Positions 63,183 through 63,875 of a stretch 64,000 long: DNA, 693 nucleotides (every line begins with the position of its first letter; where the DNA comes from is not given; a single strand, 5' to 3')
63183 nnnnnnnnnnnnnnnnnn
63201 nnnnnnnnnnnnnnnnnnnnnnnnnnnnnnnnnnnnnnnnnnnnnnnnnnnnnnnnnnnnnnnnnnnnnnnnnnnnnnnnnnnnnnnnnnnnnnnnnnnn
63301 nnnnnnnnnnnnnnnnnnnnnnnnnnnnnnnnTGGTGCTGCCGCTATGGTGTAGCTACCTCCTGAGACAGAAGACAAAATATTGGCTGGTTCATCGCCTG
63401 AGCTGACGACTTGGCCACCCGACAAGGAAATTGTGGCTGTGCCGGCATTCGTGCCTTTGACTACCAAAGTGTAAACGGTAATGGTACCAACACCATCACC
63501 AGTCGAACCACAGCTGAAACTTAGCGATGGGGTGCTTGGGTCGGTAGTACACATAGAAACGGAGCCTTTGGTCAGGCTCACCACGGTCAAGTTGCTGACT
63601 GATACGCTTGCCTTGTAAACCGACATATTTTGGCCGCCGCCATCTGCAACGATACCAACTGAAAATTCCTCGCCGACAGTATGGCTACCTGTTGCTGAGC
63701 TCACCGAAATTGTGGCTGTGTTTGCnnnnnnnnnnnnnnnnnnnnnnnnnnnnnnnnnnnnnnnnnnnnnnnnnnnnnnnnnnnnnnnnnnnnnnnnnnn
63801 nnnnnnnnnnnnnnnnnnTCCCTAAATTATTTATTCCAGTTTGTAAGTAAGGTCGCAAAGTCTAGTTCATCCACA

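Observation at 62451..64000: Dockerin-ending gene immediately followed by a cohesin-like, membrane-anchored protein: a minimal cellulosome-style anchoring pair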

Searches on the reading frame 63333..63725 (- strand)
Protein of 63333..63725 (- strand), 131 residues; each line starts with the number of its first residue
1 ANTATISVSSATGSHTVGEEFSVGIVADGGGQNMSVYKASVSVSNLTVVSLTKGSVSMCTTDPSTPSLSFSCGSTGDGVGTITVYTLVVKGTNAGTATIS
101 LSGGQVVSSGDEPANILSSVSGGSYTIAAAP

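Call 16: search_protein_families(library=pfam, proteins=[window:63333-63725:-], max_evalue=10)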
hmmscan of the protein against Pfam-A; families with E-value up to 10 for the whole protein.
seq(131 aa): 1 family
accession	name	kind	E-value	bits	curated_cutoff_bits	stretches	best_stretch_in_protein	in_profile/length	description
PF14292.12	SusE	-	0.088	13.4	25.2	1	47-102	14-70/106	SusE outer membrane protein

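Call 19: find_homologous_proteins(query=A1)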
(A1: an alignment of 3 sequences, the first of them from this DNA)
Query A1 (3 sequences) (131 aa, profile of the alignment): 65 proteins with E <= 0.001 among 8000 candidates.
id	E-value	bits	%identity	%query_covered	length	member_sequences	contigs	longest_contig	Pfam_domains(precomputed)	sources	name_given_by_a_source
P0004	2.2e-51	192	28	97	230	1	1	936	PF00963.25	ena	-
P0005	1.2e-46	176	30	96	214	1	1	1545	PF00963.25,PF05887.17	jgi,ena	-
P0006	5.4e-46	174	27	97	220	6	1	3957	PF00963.25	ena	-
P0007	7.9e-46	174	26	98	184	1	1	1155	PF00963.25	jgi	jgi:hypothetical protein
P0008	3.8e-45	171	28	97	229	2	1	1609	PF00963.25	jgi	jgi:hypothetical protein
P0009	8.6e-45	170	24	95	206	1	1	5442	PF00963.25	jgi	jgi:hypothetical protein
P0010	1.4e-43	166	28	96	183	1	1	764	PF00963.25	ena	-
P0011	4.6e-43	165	26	92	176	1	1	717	PF00963.25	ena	-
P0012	1.9e-42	163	27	93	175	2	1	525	PF00963.25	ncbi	ncbi:unnamed protein product, partial [marine sediment metagenome]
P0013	2.4e-42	162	26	93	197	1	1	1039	PF00963.25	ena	-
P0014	8.1e-42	161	29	96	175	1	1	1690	PF00963.25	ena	-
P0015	1.4e-41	160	26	96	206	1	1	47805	PF00963.25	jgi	jgi:hypothetical protein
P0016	1.9e-41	159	32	49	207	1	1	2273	PF00963.25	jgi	jgi:hypothetical protein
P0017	2.4e-41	159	22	94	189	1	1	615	PF00963.25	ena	-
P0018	3.4e-41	159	25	97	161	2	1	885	PF00963.25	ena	-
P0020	4.9e-40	155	29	95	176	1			PF00963.25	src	-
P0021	4.9e-40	155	33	97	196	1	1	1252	PF00963.25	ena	-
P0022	8.9e-40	154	30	70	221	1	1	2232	PF00963.25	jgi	jgi:Cohesin domain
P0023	3.7e-39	152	35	47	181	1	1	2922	PF00963.25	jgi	jgi:hypothetical protein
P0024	9.4e-39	151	32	97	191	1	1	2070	PF00963.25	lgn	-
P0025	9.2e-37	144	34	47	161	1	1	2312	PF00963.25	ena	-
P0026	1.9e-35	140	29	100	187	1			PF00963.25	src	-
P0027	2.0e-34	137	24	76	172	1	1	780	PF00963.25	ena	-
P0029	5.8e-33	132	32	98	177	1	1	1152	PF00963.25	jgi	jgi:Cohesin domain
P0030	3.8e-31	126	35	49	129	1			PF00963.25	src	-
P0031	5.1e-31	126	26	96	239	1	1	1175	PF00963.25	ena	-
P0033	2.6e-30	123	22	89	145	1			PF00963.25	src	-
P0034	4.6e-30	123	22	94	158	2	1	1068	PF00963.25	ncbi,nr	ncbi:MAG: hypothetical protein KAJ48_04975 [Elusimicrobiales bacterium]|nr:hypothetical protein [Elu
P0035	7.2e-30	122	28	46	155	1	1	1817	PF00963.25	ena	-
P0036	1.7e-28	117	27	95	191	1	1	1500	PF00963.25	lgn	-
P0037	2.0e-28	117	24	89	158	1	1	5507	PF00963.25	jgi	-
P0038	2.1e-28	117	32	47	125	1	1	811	PF00963.25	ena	-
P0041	7.4e-26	109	39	44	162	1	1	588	PF00963.25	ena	-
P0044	9.0e-25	105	23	86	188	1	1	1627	PF00963.25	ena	-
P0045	1.2e-24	105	26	79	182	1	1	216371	PF00963.25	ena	-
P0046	1.2e-22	99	27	60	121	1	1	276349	PF00963.25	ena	-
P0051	2.6e-19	88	-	-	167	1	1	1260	PF00963.25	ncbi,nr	ncbi:MAG TPA: cohesin domain-containing protein, partial [Candidatus Polarisedimenticolaceae bacteri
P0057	3.4e-16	78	33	47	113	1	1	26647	PF00963.25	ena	-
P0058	3.8e-16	77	-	-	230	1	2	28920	PF00404.25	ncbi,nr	ncbi:MAG: hypothetical protein HYT94_01935 [Parcubacteria group bacterium]|nr:hypothetical protein [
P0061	2.3e-14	72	39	24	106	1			PF00963.25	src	-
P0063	9.1e-12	63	-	-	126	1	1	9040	PF00963.25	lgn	-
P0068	5.3e-5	41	-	-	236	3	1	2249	PF00963.25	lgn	-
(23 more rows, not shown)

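Call 20: search_solved_structures(query=A1, max_evalue=10, show_alignments=2)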
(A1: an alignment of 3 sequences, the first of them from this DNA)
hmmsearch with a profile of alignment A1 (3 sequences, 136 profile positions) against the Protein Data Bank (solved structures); distinct sequences matched with E-value up to 10: 1.
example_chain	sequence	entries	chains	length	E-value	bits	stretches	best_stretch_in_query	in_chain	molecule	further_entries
2omj_A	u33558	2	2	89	0.9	13.1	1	26-60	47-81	Rho guanine nucleotide exchange factor 12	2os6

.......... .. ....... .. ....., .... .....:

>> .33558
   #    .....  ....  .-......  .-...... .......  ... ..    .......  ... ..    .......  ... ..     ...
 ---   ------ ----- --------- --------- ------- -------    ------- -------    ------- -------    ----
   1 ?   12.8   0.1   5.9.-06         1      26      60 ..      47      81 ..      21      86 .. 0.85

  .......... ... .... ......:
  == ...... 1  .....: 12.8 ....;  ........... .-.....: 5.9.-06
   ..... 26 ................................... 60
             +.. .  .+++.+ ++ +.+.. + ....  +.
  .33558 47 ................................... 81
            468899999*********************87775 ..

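Call 25: search_protein_representatives(alignment_id=A1)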
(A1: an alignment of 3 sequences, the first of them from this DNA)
Query: 3 sequences, 136 profile positions. Proteins with E-value up to 0.001 (for the whole library): 8919; up to 1e-10: 3471; up to 1e-30: 187. The best 150 are listed.
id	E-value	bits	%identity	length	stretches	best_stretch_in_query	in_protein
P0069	2.2e-93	325.9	-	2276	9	2-134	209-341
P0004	7.0e-52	191.6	-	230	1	1-136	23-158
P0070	1.3e-51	190.7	-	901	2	1-134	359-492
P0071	2.7e-51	189.7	-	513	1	1-136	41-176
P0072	1.2e-48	181.1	-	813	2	1-134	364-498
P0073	2.7e-48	179.9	-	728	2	1-134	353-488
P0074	6.2e-48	178.8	-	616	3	2-132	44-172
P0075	1.1e-46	174.7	-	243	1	1-134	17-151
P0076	1.3e-45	171.2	-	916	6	2-135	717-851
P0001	2.8e-45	170.2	-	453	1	1-136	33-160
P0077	3.0e-45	170.1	-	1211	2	1-135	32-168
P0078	6.5e-44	165.8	-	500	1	1-134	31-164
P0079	7.1e-44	165.6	-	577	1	1-134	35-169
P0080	1.9e-43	164.2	-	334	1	1-136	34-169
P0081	9.7e-43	162.0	-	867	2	1-128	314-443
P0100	3.5e-38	147.2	-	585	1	1-134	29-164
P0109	3.4e-37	144.0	-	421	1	1-136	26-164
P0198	2.2e-32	128.4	-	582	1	1-135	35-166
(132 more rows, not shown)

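Call 29: search_protein_families(library=pfam, alignment_id=A2, max_evalue=0.001)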
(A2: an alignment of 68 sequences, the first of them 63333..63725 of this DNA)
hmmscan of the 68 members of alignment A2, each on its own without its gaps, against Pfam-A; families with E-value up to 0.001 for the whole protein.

A. member 1, window:63333-63725:- (131 aa): 0 families

B. families by the number of members that match (of 68 scanned): 7 families
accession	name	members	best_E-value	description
PF00963.24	Cohesin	50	4.8e-12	Cohesin domain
PF00404.24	Dockerin_1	2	2.3e-06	Dockerin type I domain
PF19077.6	Big_13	2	3.9e-06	Bacterial Ig-like domain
PF01016.24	Ribosomal_L27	1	3.1e-28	Ribosomal L27 protein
PF05887.16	Trypan_PARP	1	2.1e-05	Procyclic acidic repetitive protein (PARP)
PF00041.27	fn3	1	0.00024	Fibronectin type III domain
PF00036.39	EF-hand_1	1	0.00089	EF hand domain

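Call 35: predict_structure(alignment_id=A2)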
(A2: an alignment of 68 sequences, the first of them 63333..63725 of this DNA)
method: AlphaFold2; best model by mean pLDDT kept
length: 131 residues; sequences in the alignment: 68
mean_pLDDT: 91.3   pTM: 0.84
mean pLDDT of the five models: 91.3, 91.1, 90.3, 90.0, 89.2
residues with pLDDT >= 90: 95; 70-90: 30; 50-70: 6; < 50: 0
segments of 3 or more residues with pLDDT < 50: none
pLDDT, mean of each block of 10 residues (from residue 1): 90 96 95 93 95 88 79 79 95 97 91 93 97 85
secondary structure, 60 per line:
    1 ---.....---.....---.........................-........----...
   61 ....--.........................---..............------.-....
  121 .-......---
elements in order: E4-8 E12-16 E20-44 E46-53 E58-64 E67-91 E95-108 E117-121 E123-128

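Call 37: fold_search(model_id=the predicted structure, library=pdb)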
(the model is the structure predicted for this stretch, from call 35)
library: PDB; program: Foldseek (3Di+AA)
matches with E <= 10: 1941; with E <= 0.001: 110
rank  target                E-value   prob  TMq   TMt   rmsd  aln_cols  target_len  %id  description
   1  2xdh                  1.2e-10  1.00  0.77  0.73   2.7       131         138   13  Non-cellulosomal cohesin from the hyperthermophilic archaeon Archaeoglobus fulgidus (released 2010-05-26)
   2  4ums                  3.1e-10  1.00  0.78  0.68   2.9       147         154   12  The crystal structure of the seventh ScaB type I cohesin from Pseudobacteroides cellulosolvens (released 2015-05-06)
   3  6kgc_A                4.1e-10  1.00  0.79  0.72   2.4       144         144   16  Crystal structure of CaDoc0917(R49D)-CaCohA2 complex at pH 5.4 (released 2020-07-08)
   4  2vn6_A                4.4e-10  1.00  0.77  0.68   2.9       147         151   18  The Clostridium cellulolyticum dockerin displays a dual binding mode for its cohesin partner (released 2008-05-13)
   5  6kgf_C                5.3e-10  1.00  0.78  0.71   2.5       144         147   16  Crystal structure of CaDoc0917(R16D)-CaCohA2 complex at pH 8.2 (released 2020-07-08)
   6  6kge_A                7.5e-10  1.00  0.76  0.72   2.6       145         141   15  Crystal structure of CaDoc0917(R16D)-CaCohA2 complex at pH 5.5 (released 2020-07-08)
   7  6kgd_A                1.1e-09  1.00  0.79  0.72   2.4       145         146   16  Crystal structure of CaDoc0917(R49D)-CaCohA2 complex at pH 8.0 (released 2020-07-08)
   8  5aoz                  1.5e-09  1.00  0.66  0.62   4.5       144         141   20  High resolution SeMet structure of the third cohesin from Ruminococcus flavefaciens scaffoldin protein, ScaB (released 2016-09-28)
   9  5n5p_A                1.8e-09  1.00  0.75  0.72   3.2       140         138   11  Crystal structure of Ruminococcus flavefaciens' type III complex containing the fifth cohesin from scaffoldin B and th (released 2018-02-28)
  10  5m2o_A                2.2e-09  1.00  0.69  0.67   4.0       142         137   20  R. flavefaciens' third ScaB cohesin in complex with a group 1 dockerin (released 2017-07-05)
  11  6kgf_A                2.5e-09  1.00  0.74  0.68   3.6       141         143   16  Crystal structure of CaDoc0917(R16D)-CaCohA2 complex at pH 8.2 (released 2020-07-08)
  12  1g1k_A                2.6e-09  1.00  0.76  0.70   3.1       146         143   18  COHESIN MODULE FROM THE CELLULOSOME OF CLOSTRIDIUM CELLULOLYTICUM (released 2000-11-22)
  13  2vn5_C                2.8e-09  1.00  0.78  0.70   2.7       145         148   16  The Clostridium cellulolyticum dockerin displays a dual binding mode for its cohesin partner (released 2008-05-20)
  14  5n5p_C                3.4e-09  1.00  0.72  0.69   3.2       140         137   12  Crystal structure of Ruminococcus flavefaciens' type III complex containing the fifth cohesin from scaffoldin B and th (released 2018-02-28)
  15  4dh2_C                3.7e-09  1.00  0.81  0.69   2.3       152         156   11  Crystal structure of Coh-OlpC(Cthe_0452)-Doc435(Cthe_0435) complex: A novel type I Cohesin-Dockerin complex from Clost (released 2012-11-28)
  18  4dh2_A                5.5e-09  1.00  0.81  0.68   3.0       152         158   11  Crystal structure of Coh-OlpC(Cthe_0452)-Doc435(Cthe_0435) complex: A novel type I Cohesin-Dockerin complex from Clost (released 2012-11-28)
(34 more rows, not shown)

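Call 42: find_encoding_contigs(protein=P0078, flank=8000, max_places=3)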
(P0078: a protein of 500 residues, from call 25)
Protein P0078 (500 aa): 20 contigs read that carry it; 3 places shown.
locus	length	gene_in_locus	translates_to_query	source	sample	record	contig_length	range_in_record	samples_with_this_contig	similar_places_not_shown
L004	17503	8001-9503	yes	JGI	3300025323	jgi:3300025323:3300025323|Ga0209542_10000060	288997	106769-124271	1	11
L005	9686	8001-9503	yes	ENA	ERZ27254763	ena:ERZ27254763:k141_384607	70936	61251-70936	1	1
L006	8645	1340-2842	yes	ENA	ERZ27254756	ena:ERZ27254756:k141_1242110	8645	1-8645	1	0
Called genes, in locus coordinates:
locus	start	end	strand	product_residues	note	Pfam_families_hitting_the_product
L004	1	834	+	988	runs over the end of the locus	-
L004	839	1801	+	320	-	-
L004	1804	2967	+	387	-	-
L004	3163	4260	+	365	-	-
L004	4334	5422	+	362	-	-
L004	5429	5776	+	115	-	-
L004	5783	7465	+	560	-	PF00404:Dockerin_1 (faint)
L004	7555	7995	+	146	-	PF00011:HSP20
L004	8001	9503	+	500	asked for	PF00963:Cohesin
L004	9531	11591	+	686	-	-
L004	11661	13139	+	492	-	PF16656:Pur_ac_phosph_N (weak), PF23376:Fn3_VIN3 (faint), PF25059:FN3_DSCAM-DSCAML_C (faint), PF00041:fn3 (weak)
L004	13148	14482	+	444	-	PF00005:ABC_tran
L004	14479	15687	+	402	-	PF12704:MacB_PCD, PF02687:FtsX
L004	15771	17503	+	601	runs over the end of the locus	-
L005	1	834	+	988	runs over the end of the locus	-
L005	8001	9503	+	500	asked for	PF00963:Cohesin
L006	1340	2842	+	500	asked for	PF00963:Cohesin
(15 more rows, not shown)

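Call 43: find_encoding_contigs(protein=P0058, flank=8000, max_places=3)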
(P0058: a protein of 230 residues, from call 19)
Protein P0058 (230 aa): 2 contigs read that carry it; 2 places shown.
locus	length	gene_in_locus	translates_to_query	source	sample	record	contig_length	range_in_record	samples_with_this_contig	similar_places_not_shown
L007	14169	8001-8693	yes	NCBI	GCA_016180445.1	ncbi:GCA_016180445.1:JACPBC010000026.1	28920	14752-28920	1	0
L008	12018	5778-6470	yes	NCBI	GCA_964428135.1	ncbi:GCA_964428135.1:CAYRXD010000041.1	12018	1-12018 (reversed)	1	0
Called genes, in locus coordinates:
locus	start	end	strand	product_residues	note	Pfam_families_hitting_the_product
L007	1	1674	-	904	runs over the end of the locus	PF17803:Cadherin_4, PF17892:Cadherin_5, PF17963:Big_9, PF05345:He_PIG, PF17803:Cadherin_4, PF17892:Cadherin_5, PF17963:Big_9, PF05345:He_PIG, +8 more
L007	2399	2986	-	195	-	PF23951:DUF7282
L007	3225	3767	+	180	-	-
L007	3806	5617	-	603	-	PF06480:FtsH_ext (weak), PF13191:AAA_16 (faint), PF00004:AAA, PF07728:AAA_5 (weak), PF17862:AAA_lid_3, PF01434:Peptidase_M41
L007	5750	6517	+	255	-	-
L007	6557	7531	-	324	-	PF01595:CNNM, PF00571:CBS (weak)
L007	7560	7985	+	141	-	PF00072:Response_reg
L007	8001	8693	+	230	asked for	PF00404:Dockerin_1 (faint)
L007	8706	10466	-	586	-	PF19077:Big_13 (faint)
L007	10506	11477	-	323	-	-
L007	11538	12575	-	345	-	PF13948:DUF4215 (weak)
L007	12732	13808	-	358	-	-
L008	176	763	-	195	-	PF23951:DUF7282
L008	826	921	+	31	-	-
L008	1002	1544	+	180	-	-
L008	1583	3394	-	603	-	PF06480:FtsH_ext (weak), PF13191:AAA_16 (faint), PF00004:AAA, PF07728:AAA_5 (weak), PF17862:AAA_lid_3, PF01434:Peptidase_M41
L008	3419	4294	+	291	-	-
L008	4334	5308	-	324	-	PF01595:CNNM, PF00571:CBS (weak)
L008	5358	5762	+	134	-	PF00072:Response_reg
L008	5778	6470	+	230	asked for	PF00404:Dockerin_1 (faint)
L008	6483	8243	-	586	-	PF19077:Big_13 (faint)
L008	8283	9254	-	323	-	-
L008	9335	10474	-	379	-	PF13948:DUF4215 (weak), PF00404:Dockerin_1 (weak)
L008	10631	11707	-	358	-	-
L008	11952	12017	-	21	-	?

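Call 53: search_protein_families(library=pfam, proteins=[L004:839-1801:+, L004:1804-2967:+, L004:3163-4260:+, L004:4334-5422:+, L004:5783-7465:+, L004:9531-11591:+, L007:10506-11477:-, L007:12732-13808:-, L008:9335-10474:-, L007:8706-10466:-], max_evalue=0.01)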
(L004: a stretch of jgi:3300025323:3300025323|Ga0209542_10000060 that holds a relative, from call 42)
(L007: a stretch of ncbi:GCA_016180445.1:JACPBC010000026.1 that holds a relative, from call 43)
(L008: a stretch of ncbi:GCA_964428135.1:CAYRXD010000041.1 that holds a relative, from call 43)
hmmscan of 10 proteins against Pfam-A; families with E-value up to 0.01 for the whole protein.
L004:839-1801:+ (320 aa): 0 families

L004:1804-2967:+ (387 aa): 0 families

L004:3163-4260:+ (365 aa): 0 families

L004:4334-5422:+ (362 aa): 2 families
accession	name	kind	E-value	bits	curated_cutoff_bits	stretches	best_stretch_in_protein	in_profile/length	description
PF06030.18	WxLIP_PGBD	-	6.2e-06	26.7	27.3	1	91-142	69-120/121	WxL Interacting Protein, peptidoglycan binding domain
PF11614.14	FixG_C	-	0.002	18.7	25.6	0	58-144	37-102/119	IG-like fold at C-terminal of FixG, putative oxidoreductase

L004:5783-7465:+ (560 aa): 1 family
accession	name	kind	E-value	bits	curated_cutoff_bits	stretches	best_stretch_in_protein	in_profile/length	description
PF00404.24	Dockerin_1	-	3e-06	27.7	22.9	1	511-555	2-53/57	Dockerin type I domain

L004:9531-11591:+ (686 aa): 0 families

L007:10506-11477:- (323 aa): 0 families

L007:12732-13808:- (358 aa): 0 families

L008:9335-10474:- (379 aa): 4 families
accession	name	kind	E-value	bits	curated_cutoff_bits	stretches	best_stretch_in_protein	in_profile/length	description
PF13948.11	DUF4215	-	2.4e-09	37.8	27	1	66-106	9-46/47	Domain of unknown function (DUF4215)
PF00404.24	Dockerin_1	-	7.7e-06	26.5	22.9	1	331-373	3-52/57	Dockerin type I domain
PF17936.7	Big_6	-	0.00025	21.7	27.6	0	142-182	12-53/83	Bacterial Ig domain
PF07210.18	DUF1416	-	0.0055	17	23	0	142-179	23-61/97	Protein of unknown function (DUF1416)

L007:8706-10466:- (586 aa): 1 family
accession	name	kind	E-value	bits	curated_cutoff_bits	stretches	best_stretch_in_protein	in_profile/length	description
PF19077.6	Big_13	-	6.2e-08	33.5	27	1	327-369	57-101/102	Bacterial Ig-like domain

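Call 81: search_solved_structures(query=L004:5783-7465:+, max_evalue=0.01)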
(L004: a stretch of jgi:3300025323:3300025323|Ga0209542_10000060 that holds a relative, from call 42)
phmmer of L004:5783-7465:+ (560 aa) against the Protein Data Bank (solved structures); distinct sequences matched with E-value up to 0.01: 0.

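Call 85: find_encoding_contigs(protein=P0198, flank=8000, max_places=2)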
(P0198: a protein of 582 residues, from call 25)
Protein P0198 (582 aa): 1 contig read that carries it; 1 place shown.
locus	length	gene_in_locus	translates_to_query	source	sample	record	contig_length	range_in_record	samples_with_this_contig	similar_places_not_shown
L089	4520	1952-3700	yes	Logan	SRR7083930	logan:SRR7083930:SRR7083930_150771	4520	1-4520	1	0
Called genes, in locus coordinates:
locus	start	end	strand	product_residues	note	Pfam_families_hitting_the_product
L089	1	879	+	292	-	?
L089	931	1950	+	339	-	-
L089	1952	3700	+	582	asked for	PF19077:Big_13 (faint)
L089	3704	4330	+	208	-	-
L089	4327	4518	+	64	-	?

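Call 86: find_encoding_contigs(protein=P0109, flank=8000, max_places=2)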
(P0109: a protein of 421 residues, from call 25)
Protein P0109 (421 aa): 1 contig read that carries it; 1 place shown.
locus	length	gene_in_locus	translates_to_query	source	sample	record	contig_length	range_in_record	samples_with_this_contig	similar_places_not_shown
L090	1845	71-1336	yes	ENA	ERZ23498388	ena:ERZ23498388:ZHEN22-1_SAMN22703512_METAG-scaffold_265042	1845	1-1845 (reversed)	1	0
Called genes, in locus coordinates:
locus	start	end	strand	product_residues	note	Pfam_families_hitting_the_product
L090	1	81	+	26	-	?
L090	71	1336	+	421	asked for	-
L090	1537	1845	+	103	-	?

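Call 87: find_encoding_contigs(protein=P0100, flank=8000, max_places=2)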
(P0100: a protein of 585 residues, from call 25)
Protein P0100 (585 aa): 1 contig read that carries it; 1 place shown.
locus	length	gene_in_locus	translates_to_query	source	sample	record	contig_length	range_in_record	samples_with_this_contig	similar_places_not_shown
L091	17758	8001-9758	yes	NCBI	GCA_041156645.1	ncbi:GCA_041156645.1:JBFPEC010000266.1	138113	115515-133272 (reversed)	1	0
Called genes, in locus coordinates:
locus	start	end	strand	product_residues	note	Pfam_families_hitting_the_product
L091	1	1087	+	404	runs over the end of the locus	PF12704:MacB_PCD, PF02687:FtsX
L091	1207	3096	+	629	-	-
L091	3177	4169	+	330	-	-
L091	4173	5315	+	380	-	PF13948:DUF4215 (weak), PF17936:Big_6 (weak), PF13620:CarboxypepD_reg (faint)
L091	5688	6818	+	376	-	-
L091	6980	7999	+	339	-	-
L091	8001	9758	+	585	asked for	PF00963:Cohesin (weak), PF19077:Big_13 (faint)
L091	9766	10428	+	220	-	-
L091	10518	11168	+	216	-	-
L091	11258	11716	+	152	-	-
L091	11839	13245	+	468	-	-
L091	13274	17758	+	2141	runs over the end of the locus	-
